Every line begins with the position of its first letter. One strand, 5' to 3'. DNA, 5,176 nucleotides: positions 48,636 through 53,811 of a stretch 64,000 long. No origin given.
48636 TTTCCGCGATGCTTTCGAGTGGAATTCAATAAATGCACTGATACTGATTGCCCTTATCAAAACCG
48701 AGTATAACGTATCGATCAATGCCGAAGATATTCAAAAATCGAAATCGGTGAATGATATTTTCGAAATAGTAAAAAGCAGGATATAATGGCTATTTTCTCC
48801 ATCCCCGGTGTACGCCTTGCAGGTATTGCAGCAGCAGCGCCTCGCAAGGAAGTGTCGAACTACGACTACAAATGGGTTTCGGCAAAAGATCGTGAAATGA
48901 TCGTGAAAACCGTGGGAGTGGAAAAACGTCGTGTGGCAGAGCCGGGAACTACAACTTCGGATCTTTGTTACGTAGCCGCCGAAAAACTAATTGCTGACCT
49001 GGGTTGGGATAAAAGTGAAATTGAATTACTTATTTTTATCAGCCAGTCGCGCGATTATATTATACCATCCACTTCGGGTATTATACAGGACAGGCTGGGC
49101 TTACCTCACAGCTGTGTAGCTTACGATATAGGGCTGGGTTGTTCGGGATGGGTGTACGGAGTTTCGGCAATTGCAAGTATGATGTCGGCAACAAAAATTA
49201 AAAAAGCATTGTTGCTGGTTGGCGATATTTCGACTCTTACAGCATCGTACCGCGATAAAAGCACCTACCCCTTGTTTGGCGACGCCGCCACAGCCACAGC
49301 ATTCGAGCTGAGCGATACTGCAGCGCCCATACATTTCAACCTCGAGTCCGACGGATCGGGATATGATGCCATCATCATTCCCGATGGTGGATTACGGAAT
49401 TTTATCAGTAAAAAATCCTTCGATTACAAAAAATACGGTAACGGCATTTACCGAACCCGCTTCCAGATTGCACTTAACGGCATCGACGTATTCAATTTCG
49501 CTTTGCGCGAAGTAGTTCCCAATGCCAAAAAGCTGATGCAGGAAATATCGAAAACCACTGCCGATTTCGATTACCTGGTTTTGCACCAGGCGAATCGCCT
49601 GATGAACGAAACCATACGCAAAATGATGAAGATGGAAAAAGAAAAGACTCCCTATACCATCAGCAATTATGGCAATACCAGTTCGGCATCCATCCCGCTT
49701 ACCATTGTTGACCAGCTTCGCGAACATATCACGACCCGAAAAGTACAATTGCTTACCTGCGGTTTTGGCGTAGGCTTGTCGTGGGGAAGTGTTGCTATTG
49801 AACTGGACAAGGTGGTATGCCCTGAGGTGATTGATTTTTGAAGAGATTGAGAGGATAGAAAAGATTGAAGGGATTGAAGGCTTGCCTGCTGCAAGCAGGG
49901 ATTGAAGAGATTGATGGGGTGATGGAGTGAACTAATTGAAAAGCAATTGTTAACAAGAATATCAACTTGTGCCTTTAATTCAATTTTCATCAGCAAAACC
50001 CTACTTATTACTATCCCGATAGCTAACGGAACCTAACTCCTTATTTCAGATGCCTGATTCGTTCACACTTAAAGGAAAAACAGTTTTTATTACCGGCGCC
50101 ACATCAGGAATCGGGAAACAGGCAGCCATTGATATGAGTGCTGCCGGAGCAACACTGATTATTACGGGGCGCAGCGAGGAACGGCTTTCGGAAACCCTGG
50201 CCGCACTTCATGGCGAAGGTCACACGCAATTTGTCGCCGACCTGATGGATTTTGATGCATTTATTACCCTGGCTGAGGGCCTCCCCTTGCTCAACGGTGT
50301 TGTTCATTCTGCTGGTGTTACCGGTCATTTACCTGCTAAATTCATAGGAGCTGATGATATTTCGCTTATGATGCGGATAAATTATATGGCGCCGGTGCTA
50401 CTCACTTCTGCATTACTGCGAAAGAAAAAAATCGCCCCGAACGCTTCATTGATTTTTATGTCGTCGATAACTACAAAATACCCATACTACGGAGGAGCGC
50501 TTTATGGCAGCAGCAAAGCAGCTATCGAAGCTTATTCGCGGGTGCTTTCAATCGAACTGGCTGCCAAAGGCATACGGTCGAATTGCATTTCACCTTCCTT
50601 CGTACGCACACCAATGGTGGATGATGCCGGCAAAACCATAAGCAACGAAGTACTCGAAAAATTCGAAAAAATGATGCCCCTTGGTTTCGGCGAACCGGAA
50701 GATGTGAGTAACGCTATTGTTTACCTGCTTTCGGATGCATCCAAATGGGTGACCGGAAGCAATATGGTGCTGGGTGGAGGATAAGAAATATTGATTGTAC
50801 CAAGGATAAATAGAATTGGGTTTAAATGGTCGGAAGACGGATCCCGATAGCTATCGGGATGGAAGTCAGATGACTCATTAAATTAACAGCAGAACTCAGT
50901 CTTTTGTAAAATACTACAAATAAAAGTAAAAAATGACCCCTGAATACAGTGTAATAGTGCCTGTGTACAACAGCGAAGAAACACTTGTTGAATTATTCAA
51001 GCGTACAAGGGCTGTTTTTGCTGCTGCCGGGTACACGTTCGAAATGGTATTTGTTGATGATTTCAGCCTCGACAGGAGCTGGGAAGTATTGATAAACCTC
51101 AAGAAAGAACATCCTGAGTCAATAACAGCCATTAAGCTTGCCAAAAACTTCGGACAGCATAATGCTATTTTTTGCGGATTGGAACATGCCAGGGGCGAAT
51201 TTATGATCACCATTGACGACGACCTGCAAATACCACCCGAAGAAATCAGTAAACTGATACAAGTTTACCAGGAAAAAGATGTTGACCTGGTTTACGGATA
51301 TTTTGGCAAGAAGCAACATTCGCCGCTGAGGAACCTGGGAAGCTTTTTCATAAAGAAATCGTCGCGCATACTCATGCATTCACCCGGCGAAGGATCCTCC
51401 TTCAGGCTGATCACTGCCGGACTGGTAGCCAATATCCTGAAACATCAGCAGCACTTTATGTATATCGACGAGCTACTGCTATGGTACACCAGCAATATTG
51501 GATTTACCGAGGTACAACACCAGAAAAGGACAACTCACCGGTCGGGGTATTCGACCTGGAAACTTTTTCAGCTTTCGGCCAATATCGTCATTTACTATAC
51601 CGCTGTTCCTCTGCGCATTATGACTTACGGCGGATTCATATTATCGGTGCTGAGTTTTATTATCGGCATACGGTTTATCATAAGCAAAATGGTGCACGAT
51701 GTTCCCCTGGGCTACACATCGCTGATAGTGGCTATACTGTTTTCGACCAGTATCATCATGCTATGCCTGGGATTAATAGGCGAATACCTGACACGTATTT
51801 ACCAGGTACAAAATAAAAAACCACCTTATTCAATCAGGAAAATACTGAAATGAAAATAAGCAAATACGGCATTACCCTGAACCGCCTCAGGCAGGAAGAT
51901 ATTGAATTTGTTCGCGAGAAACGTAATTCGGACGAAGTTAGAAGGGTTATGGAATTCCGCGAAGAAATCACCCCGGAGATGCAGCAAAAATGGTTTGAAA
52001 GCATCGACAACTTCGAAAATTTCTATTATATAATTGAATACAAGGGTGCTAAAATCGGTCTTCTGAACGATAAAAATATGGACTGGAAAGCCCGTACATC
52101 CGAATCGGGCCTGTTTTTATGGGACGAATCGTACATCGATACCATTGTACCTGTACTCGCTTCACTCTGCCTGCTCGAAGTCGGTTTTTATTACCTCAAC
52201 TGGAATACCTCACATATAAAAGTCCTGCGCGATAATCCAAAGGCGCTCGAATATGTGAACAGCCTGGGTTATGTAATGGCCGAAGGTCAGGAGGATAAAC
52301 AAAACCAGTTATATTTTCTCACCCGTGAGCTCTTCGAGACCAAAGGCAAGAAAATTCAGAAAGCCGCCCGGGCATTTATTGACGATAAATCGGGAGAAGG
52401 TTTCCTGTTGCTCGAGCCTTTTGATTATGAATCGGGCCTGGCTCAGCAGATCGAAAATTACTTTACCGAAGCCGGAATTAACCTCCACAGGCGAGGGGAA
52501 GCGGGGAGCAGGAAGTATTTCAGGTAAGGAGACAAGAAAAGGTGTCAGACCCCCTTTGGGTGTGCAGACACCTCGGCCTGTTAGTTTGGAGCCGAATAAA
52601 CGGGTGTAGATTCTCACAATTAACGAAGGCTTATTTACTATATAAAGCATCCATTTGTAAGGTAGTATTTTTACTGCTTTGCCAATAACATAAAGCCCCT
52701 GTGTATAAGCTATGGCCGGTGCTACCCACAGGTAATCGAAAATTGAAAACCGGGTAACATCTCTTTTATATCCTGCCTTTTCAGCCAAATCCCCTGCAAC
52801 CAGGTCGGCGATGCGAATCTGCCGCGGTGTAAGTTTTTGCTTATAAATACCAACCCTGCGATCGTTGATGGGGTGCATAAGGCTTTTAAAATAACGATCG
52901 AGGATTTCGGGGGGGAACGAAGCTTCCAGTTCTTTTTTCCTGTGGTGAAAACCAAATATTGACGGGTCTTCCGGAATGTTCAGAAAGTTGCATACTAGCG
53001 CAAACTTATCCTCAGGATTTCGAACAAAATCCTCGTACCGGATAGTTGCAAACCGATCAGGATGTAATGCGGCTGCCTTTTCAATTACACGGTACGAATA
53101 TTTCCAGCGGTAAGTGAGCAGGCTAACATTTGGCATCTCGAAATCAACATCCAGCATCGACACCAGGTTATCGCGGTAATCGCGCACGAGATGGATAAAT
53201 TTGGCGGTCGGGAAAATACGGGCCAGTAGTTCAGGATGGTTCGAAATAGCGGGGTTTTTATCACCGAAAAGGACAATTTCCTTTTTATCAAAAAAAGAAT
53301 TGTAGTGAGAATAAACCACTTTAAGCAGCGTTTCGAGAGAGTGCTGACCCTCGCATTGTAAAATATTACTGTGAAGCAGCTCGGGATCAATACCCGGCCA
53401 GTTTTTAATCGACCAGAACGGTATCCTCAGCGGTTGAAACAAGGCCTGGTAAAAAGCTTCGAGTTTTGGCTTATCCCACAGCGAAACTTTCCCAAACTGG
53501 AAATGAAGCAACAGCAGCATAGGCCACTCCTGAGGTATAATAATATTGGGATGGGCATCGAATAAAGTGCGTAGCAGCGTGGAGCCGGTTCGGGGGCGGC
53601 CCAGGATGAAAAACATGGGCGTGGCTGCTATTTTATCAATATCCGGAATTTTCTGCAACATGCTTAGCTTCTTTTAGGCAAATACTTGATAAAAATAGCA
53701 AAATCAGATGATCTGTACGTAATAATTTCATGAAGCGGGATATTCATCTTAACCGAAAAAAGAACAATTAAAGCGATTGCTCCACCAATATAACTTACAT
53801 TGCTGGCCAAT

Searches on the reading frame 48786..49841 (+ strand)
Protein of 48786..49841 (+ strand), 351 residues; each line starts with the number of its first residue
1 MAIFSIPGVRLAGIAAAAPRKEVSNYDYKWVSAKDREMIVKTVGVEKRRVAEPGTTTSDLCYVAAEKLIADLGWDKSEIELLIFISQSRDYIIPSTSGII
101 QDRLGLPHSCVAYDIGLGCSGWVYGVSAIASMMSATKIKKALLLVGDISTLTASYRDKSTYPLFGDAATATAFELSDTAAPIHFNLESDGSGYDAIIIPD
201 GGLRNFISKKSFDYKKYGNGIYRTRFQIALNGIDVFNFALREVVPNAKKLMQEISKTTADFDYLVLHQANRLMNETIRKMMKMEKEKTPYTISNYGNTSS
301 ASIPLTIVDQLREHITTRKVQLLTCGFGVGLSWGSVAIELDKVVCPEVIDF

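Call 81: search_protein_families(library=pfam, proteins=[window:48786-49841:+], max_evalue=0.00001)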
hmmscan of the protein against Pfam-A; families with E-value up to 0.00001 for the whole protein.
window:48786-49841:+ (351 aa): 2 families
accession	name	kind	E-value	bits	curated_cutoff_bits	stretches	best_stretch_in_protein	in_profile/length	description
PF08541.16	ACP_syn_III_C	-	3.5e-24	85.2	26.6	1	255-339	5-89/90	3-Oxoacyl-[acyl-carrier-protein (ACP)] synthase III C terminal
PF08545.16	ACP_syn_III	-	3.6e-13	49.6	24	1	113-190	1-80/80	3-Oxoacyl-[acyl-carrier-protein (ACP)] synthase III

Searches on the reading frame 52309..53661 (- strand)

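Call 81: search_protein_families(library=pfam, proteins=[window:52309-53661:-], max_evalue=0.00001)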
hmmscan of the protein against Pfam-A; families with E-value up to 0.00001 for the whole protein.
window:52309-53661:- (450 aa): 2 families
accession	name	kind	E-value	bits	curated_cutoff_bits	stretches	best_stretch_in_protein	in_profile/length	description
PF13469.12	Sulfotransfer_3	-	6.8e-29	102.1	27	1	15-232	1-215/216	Sulfotransferase family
PF00685.33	Sulfotransfer_1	-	1.7e-08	34.6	22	1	17-286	4-244/255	Sulfotransferase domain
